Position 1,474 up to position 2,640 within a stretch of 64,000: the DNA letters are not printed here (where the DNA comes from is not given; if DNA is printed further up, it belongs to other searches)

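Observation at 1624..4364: MoxR AAA+ / VWA pair plus orphan receiver inserted between obg and nadD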

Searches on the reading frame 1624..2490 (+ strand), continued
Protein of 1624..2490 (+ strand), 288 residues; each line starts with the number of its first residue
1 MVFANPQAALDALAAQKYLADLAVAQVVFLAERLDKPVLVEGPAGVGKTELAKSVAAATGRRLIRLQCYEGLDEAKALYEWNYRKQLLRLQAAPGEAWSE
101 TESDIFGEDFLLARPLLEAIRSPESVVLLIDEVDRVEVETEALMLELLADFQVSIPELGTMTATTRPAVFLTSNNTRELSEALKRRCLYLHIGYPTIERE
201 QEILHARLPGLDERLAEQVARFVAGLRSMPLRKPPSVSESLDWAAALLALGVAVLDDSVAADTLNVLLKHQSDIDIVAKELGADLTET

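Call 73: find_homologous_proteins(query=L088:7801-9309:+, max_evalue=1e-20)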
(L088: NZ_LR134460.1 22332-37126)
Query L088:7801-9309:+ (502 aa): 4160 proteins with E <= 1e-20 among 8000 candidates; the best 120 are listed.
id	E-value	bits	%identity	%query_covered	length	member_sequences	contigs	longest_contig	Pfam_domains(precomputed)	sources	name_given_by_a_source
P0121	0.0e+0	1104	100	100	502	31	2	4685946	PF05762.21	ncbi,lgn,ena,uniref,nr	ncbi:VWA domain-containing protein [Tsukamurella tyrosinosolvens]|uniref:vWA domain-containing prote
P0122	0.0e+0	1081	98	100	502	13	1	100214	PF05762.21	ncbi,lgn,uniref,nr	ncbi:vWA domain-containing protein [Tsukamurella paurometabola]|uniref:VWA domain-containing protein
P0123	8.2e-288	973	89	98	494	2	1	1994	PF05762.21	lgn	-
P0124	9.0e-286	966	89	98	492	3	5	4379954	PF05762.21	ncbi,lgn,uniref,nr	ncbi:VWA containing CoxE family protein OS=Tsukamurella paurometabola (strain ATCC 8368 / DSM / CCUG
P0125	5.4e-285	964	93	94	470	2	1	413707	PF05762.21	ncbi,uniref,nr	ncbi:VWA domain-containing protein [Tsukamurella asaccharolytica]|uniref:VWA domain-containing prote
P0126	7.1e-285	963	89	98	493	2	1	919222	PF05762.21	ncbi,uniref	ncbi:vWA domain-containing protein [Tsukamurella strandjordii]|uniref:vWA domain-containing protein 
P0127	9.4e-277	937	87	98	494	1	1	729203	PF05762.21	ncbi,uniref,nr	ncbi:VWA domain-containing protein [Tsukamurella sp. 1534]|uniref:vWA domain-containing protein n=1 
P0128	1.1e-232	791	76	98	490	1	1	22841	PF05762.21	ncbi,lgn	-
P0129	4.0e-232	789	75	99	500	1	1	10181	PF05762.21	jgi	jgi:uncharacterized protein with von Willebrand factor type A (vWA) domain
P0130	3.1e-229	780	74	99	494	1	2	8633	PF05762.21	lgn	-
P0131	9.1e-151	521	82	57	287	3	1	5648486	PF05762.21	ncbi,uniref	ncbi:VWA domain-containing protein [Tsukamurella soli]|uniref:VWA domain-containing protein n=1 Tax=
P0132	1.3e-132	461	49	100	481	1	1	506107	PF05762.21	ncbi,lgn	ncbi:vWA domain-containing protein [Gordonia sp. NPDC003424]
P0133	4.2e-132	460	49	99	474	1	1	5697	PF05762.21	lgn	-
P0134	9.8e-132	458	49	100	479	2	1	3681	PF05762.21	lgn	-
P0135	1.6e-131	458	50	97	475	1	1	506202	PF05762.21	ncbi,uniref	ncbi:VWA domain-containing protein [Nocardia sp. NPDC057440]|uniref:vWA domain-containing protein n=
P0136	5.9e-131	456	49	98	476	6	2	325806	PF05762.21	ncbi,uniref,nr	ncbi:vWA domain-containing protein [Jongsikchunia kroppenstedtii]|uniref:vWA domain-containing prote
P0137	1.7e-130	454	48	98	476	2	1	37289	PF05762.21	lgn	-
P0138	6.1e-130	453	50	99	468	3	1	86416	PF05762.21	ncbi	-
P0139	8.5e-130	452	50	97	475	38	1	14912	PF05762.21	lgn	-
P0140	1.2e-129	452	51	97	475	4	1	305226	PF05762.21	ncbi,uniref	ncbi:vWA domain-containing protein [Nocardia sp. CWNU-33]|uniref:vWA domain-containing protein n=1 T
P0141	1.3e-129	451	52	58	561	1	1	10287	PF05762.21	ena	-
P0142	1.7e-129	451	51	97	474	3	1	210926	PF05762.21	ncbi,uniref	ncbi:VWA domain-containing protein [Nocardia sp. NPDC051787]|uniref:vWA domain-containing protein n=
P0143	2.2e-129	451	51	97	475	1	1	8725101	PF05762.21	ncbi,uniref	ncbi:vWA domain-containing protein [Nocardia sp. NBC_00403]|uniref:vWA domain-containing protein n=1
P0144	7.9e-129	449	50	97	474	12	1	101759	PF05762.21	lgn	-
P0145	1.1e-128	448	50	99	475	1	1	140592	PF05762.21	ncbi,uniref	ncbi:VWA domain-containing protein [Nocardia sp. NPDC051463]|uniref:vWA domain-containing protein n=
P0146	1.3e-128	448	51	97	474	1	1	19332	PF05762.21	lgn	-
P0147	1.4e-128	448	48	100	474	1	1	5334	PF05762.21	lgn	-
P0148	1.6e-128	448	51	97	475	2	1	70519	PF05762.21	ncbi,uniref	ncbi:VWA domain-containing protein [Nocardia sp. R7R-8]|uniref:VWA domain-containing protein n=1 Tax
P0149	1.9e-128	448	49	100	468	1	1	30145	PF05762.21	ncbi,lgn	ncbi:vWA domain-containing protein [Nocardia sp. NPDC003963]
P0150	2.0e-128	448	47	98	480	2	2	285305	PF05762.21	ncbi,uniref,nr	ncbi:vWA domain-containing protein [Gordonia rhizosphera]|uniref:VWA domain-containing protein n=1 T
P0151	2.0e-128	448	51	97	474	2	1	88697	PF05762.21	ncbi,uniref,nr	ncbi:vWA domain-containing protein [Nocardia pneumoniae]|uniref:vWA domain-containing protein n=1 Ta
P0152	2.3e-128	447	48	98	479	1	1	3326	PF05762.21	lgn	-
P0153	2.7e-128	447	48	100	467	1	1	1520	PF05762.21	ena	-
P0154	3.2e-128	447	50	97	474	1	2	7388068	PF05762.21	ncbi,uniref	ncbi:vWA domain-containing protein [Nocardia amamiensis]|uniref:vWA domain-containing protein n=1 Ta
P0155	6.0e-128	446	49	100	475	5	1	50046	PF05762.21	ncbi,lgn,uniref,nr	ncbi:vWA domain-containing protein [Nocardia noduli]|uniref:vWA domain-containing protein n=1 Tax=No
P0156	1.1e-127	445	50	97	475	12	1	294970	PF05762.21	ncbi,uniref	ncbi:VWA domain-containing protein [Nocardia sp. NPDC050713]|uniref:vWA domain-containing protein n=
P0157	1.2e-127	445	51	97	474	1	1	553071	PF05762.21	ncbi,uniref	ncbi:VWA domain-containing protein [Nocardia sp. R6R-6]|uniref:VWA domain-containing protein n=1 Tax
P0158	1.3e-127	445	49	97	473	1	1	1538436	PF05762.21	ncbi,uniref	ncbi:VWA domain-containing protein [Nocardia sp. NPDC052566]|uniref:VWA domain-containing protein n=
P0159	2.0e-127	444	50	98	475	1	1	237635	PF05762.21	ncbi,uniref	ncbi:VWA domain-containing protein [Nocardia sp. NPDC049220]|uniref:vWA domain-containing protein n=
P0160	2.9e-127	444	47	97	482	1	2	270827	PF05762.21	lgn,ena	-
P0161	3.1e-127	444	50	99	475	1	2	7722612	PF05762.21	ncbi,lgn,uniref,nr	ncbi:VWA domain-containing protein [Nocardia sp. NBC_00508]|uniref:vWA domain-containing protein n=1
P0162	4.4e-127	443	50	97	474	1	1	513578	PF05762.21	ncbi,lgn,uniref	ncbi:VWA domain-containing protein [Nocardia sp. NPDC005366]|uniref:vWA domain-containing protein n=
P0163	4.5e-127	443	49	98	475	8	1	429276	PF05762.21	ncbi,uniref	ncbi:VWA domain-containing protein [Nocardia xishanensis]|uniref:VWA domain-containing protein n=1 T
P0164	4.9e-127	443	48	98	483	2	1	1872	PF05762.21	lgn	-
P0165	5.3e-127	443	48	98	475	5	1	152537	PF05762.21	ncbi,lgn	ncbi:vWA domain-containing protein [Gordonia sp. NPDC003950]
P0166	5.4e-127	443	47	99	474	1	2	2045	PF05762.21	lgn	-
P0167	5.7e-127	443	48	98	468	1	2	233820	PF05762.21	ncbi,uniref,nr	ncbi:hypothetical protein GOARA_062_00060 [Gordonia araii NBRC 100433]|uniref:VWA domain-containing 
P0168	6.1e-127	443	49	97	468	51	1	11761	PF05762.21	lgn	-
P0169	6.6e-127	443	48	98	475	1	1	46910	PF05762.21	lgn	-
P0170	6.7e-127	443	50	97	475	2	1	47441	PF05762.21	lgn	-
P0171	8.1e-127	442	49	98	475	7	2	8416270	PF05762.21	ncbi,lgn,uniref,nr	ncbi:VWA domain-containing protein [Nocardia sp. NBC_00881]|uniref:vWA domain-containing protein n=1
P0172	9.3e-127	442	48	98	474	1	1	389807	PF05762.21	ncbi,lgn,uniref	ncbi:VWA domain-containing protein [Nocardia sp. NPDC050710]|uniref:vWA domain-containing protein n=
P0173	1.3e-126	442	50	98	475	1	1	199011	PF05762.21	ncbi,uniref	ncbi:VWA domain-containing protein [Nocardia sp. NPDC049190]|uniref:vWA domain-containing protein n=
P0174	1.4e-126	441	48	99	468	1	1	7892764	PF05762.21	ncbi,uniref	ncbi:vWA domain-containing protein [Nocardia sp. CA-290969]|uniref:vWA domain-containing protein n=1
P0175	1.9e-126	441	50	97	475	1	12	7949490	PF05762.21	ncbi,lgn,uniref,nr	ncbi:VWA domain-containing protein [Nocardia brasiliensis]|uniref:VWA domain-containing protein n=1 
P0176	2.0e-126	441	48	99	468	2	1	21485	PF05762.21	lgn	-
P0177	2.3e-126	441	49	99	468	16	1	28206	PF05762.21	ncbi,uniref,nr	ncbi:vWA domain-containing protein [Nocardia carnea]|uniref:vWA domain-containing protein n=1 Tax=No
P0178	2.7e-126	441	50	97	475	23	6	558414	PF05762.21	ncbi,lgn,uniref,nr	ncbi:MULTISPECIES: vWA domain-containing protein [Nocardia]|uniref:vWA domain-containing protein n=1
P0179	3.0e-126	440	50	97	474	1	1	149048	PF05762.21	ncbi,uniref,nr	ncbi:VWA domain-containing protein [Nocardia amamiensis]|uniref:VWA domain-containing protein n=1 Ta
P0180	3.3e-126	440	49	99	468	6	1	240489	PF05762.21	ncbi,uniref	ncbi:VWA domain-containing protein [Nocardia sp. NPDC019395]|uniref:vWA domain-containing protein n=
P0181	3.6e-126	440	48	98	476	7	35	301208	PF05762.21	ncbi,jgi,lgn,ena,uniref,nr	ncbi:VWA domain-containing protein [Gordonia sp. Z-3]|jgi:uncharacterized protein with von Willebran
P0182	3.7e-126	440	49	97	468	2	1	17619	PF05762.21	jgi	jgi:uncharacterized protein with von Willebrand factor type A (vWA) domain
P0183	3.7e-126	440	49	97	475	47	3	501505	PF05762.21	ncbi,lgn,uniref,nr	ncbi:VWA domain-containing protein [Streptomyces gardneri]|uniref:vWA domain-containing protein n=1 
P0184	4.0e-126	440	47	99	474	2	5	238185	PF05762.21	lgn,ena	-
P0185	4.7e-126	440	49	99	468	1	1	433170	PF05762.21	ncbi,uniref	ncbi:VWA domain-containing protein [Nocardia sp. NPDC058499]|uniref:vWA domain-containing protein n=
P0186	5.3e-126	440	48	99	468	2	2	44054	PF05762.21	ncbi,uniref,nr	ncbi:vWA domain-containing protein [Nocardia carnea]|uniref:vWA domain-containing protein n=1 Tax=No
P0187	5.9e-126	439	47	99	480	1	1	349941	PF05762.21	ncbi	ncbi:VWA domain-containing protein [Gordonia sinesedis]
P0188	7.1e-126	439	49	98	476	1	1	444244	PF05762.21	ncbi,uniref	ncbi:vWA domain-containing protein [Nocardia sp. 004]|uniref:vWA domain-containing protein n=1 Tax=N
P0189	9.8e-126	439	49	100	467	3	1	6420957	PF05762.21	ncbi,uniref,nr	ncbi:vWA domain-containing protein [Nocardia sp. NBC_01329]|uniref:vWA domain-containing protein n=1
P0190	1.6e-125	438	49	97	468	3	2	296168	PF05762.21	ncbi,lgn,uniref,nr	ncbi:hypothetical protein DFR74_109169 [Nocardia puris]|uniref:VWA domain containing CoxE-like prote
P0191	1.8e-125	438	48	98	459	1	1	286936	PF05762.21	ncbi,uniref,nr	ncbi:VWA domain-containing protein [Skermania sp. ID1734]|uniref:vWA domain-containing protein n=1 T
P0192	2.1e-125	438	48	97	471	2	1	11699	PF05762.21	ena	-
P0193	2.2e-125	437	50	97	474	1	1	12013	PF05762.21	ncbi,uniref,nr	ncbi:vWA domain-containing protein [Nocardia amamiensis]|uniref:vWA domain-containing protein n=1 Ta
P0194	3.5e-125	437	49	97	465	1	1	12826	PF05762.21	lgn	-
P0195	4.2e-125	437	46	98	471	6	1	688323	PF05762.21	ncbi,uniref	ncbi:vWA domain-containing protein [Gordonia sp. CPCC 205333]|uniref:vWA domain-containing protein n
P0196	4.9e-125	436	48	98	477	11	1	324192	PF05762.21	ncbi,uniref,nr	ncbi:vWA domain-containing protein [Gordonia crocea]|uniref:VWA domain-containing protein n=1 Tax=Go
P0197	4.9e-125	436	48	97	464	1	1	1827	PF05762.21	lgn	-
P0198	5.1e-125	436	48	99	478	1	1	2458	PF05762.21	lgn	-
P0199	5.9e-125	436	50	97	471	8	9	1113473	PF05762.21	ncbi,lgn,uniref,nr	ncbi:VWA domain-containing protein [Nocardia farcinica]|uniref:vWA domain-containing protein n=1 Tax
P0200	7.0e-125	436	48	98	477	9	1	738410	PF05762.21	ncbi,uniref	ncbi:VWA domain-containing protein [Nocardia sp. NPDC048505]|uniref:vWA domain-containing protein n=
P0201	9.1e-125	435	48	97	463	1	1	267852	PF05762.21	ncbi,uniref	ncbi:vWA domain-containing protein [Nocardia sp. KC 131]|uniref:vWA domain-containing protein n=1 Ta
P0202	1.5e-124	435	48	99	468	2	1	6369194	PF05762.21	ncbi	-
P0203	1.5e-124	435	49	97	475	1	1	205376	PF05762.21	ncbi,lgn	ncbi:vWA domain-containing protein [Nocardia sp. NPDC004573]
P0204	1.5e-124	435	47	100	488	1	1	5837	PF05762.21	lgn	-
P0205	1.8e-124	435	49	98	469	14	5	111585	PF05762.21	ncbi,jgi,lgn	jgi:uncharacterized protein with von Willebrand factor type A (vWA) domain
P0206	1.9e-124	434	49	97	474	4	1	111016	PF05762.21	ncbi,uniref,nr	ncbi:vWA domain-containing protein [Nocardia cyriacigeorgica]|uniref:vWA domain-containing protein n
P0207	2.0e-124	434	49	97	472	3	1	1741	PF05762.21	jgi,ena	-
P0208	2.8e-124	434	48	98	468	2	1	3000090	PF05762.21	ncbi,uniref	ncbi:MAG: VWA domain-containing protein [Gordonia sp. (in: high G+C Gram-positive bacteria)]|uniref:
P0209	4.1e-124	433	49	97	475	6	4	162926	PF05762.21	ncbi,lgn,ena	-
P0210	5.4e-124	433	48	97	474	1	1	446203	PF05762.21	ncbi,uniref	ncbi:VWA domain-containing protein [Nocardia sp. NPDC059180]|uniref:vWA domain-containing protein n=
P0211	5.7e-124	433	49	98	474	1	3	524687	PF05762.21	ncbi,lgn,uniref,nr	ncbi:vWA domain-containing protein [Nocardia donostiensis]|uniref:VWA domain-containing protein n=1 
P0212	7.1e-124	433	48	98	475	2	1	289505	PF05762.21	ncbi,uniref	ncbi:vWA domain-containing protein [Gordonia sp. DT219]|uniref:vWA domain-containing protein n=1 Tax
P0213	7.5e-124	432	47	97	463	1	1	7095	PF05762.21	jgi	jgi:uncharacterized protein with von Willebrand factor type A (vWA) domain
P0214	8.7e-124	432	48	97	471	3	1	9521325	PF05762.21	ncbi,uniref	ncbi:vWA domain-containing protein [Nocardia sp. CA-084685]|uniref:vWA domain-containing protein n=1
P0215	9.6e-124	432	48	99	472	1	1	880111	PF05762.21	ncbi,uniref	ncbi:VWA domain-containing protein [Nocardia sp. GCM10030253]|uniref:vWA domain-containing protein n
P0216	1.2e-123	432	49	97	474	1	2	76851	PF05762.21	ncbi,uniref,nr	ncbi:VWA domain-containing protein [Nocardia cyriacigeorgica]|uniref:vWA domain-containing protein n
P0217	1.3e-123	432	49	97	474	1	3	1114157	PF05762.21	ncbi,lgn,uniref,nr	ncbi:VWA domain-containing protein [Nocardia cyriacigeorgica]|uniref:vWA domain-containing protein n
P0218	1.4e-123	432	47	97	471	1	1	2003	PF05762.21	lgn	-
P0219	1.5e-123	431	49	97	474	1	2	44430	PF05762.21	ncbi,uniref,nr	ncbi:vWA domain-containing protein [Nocardia cyriacigeorgica]|uniref:vWA domain-containing protein n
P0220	1.6e-123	431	48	99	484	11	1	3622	PF05762.21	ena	-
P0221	1.6e-123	431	47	99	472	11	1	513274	PF05762.21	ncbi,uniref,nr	ncbi:VWA domain-containing protein [Rhodococcus sp. H36-A4]|uniref:vWA domain-containing protein n=1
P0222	1.7e-123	431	49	97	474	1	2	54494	PF05762.21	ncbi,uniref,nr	ncbi:VWA domain-containing protein [Nocardia cyriacigeorgica]|uniref:VWA domain-containing protein n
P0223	1.7e-123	431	48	97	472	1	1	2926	PF05762.21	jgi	jgi:uncharacterized protein with von Willebrand factor type A (vWA) domain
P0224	1.7e-123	431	49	97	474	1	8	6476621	PF05762.21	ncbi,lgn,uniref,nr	ncbi:vWA domain-containing protein [Nocardia cyriacigeorgica]|uniref:Uncharacterized protein conserv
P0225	1.8e-123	431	49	97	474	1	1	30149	PF05762.21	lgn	-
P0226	1.9e-123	431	49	99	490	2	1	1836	PF05762.21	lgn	-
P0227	1.9e-123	431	49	98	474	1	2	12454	PF05762.21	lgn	-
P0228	2.0e-123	431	48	98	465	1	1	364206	PF05762.21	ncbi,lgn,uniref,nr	ncbi:VWA domain-containing protein [Gordonia sp. ABSL1-1]|uniref:vWA domain-containing protein n=1 T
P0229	2.1e-123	431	47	97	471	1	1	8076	PF05762.21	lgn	-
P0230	2.3e-123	431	49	97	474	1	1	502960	PF05762.21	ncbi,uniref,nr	ncbi:vWA domain-containing protein [Nocardia cyriacigeorgica]|uniref:vWA domain-containing protein n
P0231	2.4e-123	431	49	97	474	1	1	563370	PF05762.21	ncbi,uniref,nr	ncbi:vWA domain-containing protein [Nocardia cyriacigeorgica]|uniref:vWA domain-containing protein n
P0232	2.8e-123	431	49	97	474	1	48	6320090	PF05762.21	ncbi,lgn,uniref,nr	ncbi:vWA domain-containing protein [Nocardia cyriacigeorgica]|uniref:vWA domain-containing protein n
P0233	3.9e-123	430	47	99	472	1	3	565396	PF05762.21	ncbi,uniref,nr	ncbi:hypothetical protein BJD99_07035 [Rhodococcus sp. 1163]|uniref:vWA domain-containing protein n=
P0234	4.1e-123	430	48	97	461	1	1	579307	PF05762.21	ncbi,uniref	ncbi:VWA domain-containing protein [Nocardia sp. NPDC127579]|uniref:vWA domain-containing protein n=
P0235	4.1e-123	430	49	97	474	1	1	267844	PF05762.21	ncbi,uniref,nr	ncbi:vWA domain-containing protein [Nocardia cyriacigeorgica]|uniref:VWA domain-containing protein n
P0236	4.3e-123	430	49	97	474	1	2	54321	PF05762.21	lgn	-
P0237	4.7e-123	430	49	98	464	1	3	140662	PF05762.21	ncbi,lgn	ncbi:vWA domain-containing protein [Gordonia sp. NPDC003422]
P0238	4.8e-123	430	49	97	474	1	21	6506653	PF05762.21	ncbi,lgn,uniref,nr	ncbi:VWA domain-containing protein [Nocardia cyriacigeorgica]|uniref:vWA domain-containing protein n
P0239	5.0e-123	430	49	98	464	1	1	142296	PF05762.21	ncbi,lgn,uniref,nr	ncbi:VWA domain-containing protein [Gordonia sp. ABSL49_1]|uniref:vWA domain-containing protein n=2 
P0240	5.6e-123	430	48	97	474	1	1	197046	PF05762.21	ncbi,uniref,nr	ncbi:vWA domain-containing protein [Nocardia cyriacigeorgica]|uniref:vWA domain-containing protein n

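Call 74: find_encoding_contigs(protein=P0199, flank=6000, max_places=1)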
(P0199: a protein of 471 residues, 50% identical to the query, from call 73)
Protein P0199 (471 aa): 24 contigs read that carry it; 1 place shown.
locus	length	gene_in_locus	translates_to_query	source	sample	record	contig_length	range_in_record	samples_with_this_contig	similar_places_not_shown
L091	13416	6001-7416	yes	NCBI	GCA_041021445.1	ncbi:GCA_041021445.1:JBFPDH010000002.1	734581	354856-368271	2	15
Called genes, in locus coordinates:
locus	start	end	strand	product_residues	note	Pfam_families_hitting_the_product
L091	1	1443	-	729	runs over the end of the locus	PF00270:DEAD, PF04851:ResIII, PF00271:Helicase_C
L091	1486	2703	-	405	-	PF01139:RtcB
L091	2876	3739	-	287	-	PF00294:PfkB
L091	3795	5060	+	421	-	PF00171:Aldedh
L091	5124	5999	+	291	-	PF13191:AAA_16 (weak), PF00004:AAA, PF07724:AAA_2, PF07726:AAA_3 (faint), PF07728:AAA_5, PF13401:AAA_22 (weak)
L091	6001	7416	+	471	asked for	PF05762:VWA_CoxE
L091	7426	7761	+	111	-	PF04237:YjbR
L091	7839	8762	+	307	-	-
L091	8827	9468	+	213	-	PF01467:CTP_transf_like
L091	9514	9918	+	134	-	PF02410:RsfS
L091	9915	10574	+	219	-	PF00300:His_Phos_1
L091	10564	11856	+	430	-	PF13472:Lipase_GDSL_2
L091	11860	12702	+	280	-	PF02645:DegV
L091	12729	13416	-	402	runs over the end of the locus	PF00587:tRNA-synt_2b, PF03129:HGTP_anticodon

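Call 75: find_encoding_contigs(protein=P0221, flank=6000, max_places=1)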
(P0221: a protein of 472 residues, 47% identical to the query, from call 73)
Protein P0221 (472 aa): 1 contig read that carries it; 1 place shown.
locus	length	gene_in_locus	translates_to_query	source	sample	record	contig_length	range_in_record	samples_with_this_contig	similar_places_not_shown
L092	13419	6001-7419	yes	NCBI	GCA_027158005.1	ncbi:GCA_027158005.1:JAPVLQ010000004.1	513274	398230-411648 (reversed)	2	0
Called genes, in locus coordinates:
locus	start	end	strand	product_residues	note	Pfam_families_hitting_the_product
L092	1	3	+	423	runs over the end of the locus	PF00155:Aminotran_1_2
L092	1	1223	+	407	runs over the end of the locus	PF01546:Peptidase_M20, PF07687:M20_dimer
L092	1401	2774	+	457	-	PF00083:Sugar_tr, PF07690:MFS_1, PF00083:Sugar_tr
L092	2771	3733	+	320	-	PF00389:2-Hacid_dh, PF02826:2-Hacid_dh_C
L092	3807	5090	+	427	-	PF00171:Aldedh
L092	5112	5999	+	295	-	PF13191:AAA_16, PF00004:AAA, PF07724:AAA_2, PF07726:AAA_3 (faint), PF07728:AAA_5, PF13401:AAA_22 (weak)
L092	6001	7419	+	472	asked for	PF05762:VWA_CoxE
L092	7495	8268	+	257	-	PF01467:CTP_transf_like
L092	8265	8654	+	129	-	PF02410:RsfS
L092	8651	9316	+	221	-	PF00300:His_Phos_1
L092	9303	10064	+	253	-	PF13472:Lipase_GDSL_2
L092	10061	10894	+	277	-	PF02645:DegV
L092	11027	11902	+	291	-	PF10531:SLBB, PF12836:HHH_3, PF00633:HHH (weak)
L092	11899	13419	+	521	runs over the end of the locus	PF13567:DUF4131 (weak), PF03772:Competence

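Call 76: find_encoding_contigs(protein=P0150, flank=6000, max_places=1)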
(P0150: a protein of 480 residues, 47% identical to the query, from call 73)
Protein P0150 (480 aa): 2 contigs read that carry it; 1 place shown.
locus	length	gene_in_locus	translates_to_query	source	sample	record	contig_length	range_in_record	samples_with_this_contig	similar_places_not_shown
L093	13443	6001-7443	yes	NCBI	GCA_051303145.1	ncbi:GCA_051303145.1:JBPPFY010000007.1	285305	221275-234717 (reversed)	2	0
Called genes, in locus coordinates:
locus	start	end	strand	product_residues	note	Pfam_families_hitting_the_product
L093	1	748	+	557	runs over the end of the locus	PF02734:Dak2, PF21645:FakA-like_M, PF13684:FakA-like_C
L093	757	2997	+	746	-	PF17191:RecG_wedge (weak), PF01336:tRNA_anti-codon, PF00270:DEAD, PF04851:ResIII, PF00271:Helicase_C, PF19833:RecG_dom3_C (weak)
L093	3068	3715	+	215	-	PF07510:GmrSD_C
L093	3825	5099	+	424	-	PF00171:Aldedh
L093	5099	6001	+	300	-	PF13191:AAA_16 (weak), PF00004:AAA, PF07724:AAA_2, PF07726:AAA_3 (faint), PF07728:AAA_5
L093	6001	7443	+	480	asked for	PF05762:VWA_CoxE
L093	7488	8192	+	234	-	PF01467:CTP_transf_like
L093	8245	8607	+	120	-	PF02410:RsfS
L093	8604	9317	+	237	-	PF00300:His_Phos_1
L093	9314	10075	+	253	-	PF13472:Lipase_GDSL_2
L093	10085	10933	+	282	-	PF02645:DegV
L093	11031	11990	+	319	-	PF10531:SLBB, PF00633:HHH, PF12836:HHH_3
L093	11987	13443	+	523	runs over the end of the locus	PF03772:Competence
